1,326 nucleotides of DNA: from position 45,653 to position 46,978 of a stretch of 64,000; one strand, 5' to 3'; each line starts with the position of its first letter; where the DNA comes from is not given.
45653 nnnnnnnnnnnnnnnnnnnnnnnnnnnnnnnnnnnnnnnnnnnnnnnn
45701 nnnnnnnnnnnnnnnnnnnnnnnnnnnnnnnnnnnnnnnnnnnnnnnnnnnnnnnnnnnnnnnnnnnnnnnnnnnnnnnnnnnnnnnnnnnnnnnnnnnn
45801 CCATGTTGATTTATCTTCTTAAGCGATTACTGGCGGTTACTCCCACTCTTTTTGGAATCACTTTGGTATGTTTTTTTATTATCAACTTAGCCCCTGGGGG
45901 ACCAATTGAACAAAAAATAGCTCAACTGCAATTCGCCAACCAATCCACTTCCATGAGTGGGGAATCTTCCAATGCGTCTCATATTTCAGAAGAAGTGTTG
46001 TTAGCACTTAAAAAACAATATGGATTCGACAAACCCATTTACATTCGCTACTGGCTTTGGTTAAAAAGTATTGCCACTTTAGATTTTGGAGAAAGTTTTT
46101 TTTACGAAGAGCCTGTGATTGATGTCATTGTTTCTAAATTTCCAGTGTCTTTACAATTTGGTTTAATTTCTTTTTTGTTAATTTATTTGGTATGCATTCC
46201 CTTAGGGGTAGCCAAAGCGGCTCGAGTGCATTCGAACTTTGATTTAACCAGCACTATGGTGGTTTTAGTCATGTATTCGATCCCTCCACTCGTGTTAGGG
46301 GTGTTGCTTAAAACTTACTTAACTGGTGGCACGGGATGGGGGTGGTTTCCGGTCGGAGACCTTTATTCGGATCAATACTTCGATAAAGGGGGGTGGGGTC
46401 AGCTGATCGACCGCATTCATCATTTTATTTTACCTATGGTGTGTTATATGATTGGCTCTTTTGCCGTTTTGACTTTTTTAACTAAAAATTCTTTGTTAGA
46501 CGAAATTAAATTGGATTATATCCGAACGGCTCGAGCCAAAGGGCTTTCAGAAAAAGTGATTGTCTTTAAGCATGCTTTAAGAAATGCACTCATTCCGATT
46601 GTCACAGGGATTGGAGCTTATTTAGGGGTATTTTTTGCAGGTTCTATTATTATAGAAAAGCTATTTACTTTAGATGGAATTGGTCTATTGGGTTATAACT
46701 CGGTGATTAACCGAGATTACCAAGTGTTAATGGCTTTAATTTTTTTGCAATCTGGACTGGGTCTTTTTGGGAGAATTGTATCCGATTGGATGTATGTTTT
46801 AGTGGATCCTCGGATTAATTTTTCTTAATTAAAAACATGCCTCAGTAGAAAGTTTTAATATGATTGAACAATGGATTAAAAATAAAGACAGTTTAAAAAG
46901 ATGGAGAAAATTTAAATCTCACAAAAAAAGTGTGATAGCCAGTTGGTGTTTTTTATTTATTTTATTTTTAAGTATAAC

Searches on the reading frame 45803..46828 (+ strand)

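Call 18: search_protein_families(library=pfam, max_evalue=0.001, proteins=[window:45803-46828:+])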
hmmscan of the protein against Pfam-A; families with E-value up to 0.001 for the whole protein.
window:45803-46828:+ (341 aa): 2 families
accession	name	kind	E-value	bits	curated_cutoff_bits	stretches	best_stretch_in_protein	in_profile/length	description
PF00528.27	BPD_transp_1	-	1.4e-29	103.6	26.4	1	132-338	2-182/184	Binding-protein-dependent transport system inner membrane component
PF19300.4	BPD_transp_1_N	-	8.2e-07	29.7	23.8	1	1-117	1-111/114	Binding-prot-dependent transport system membrane comp, N-term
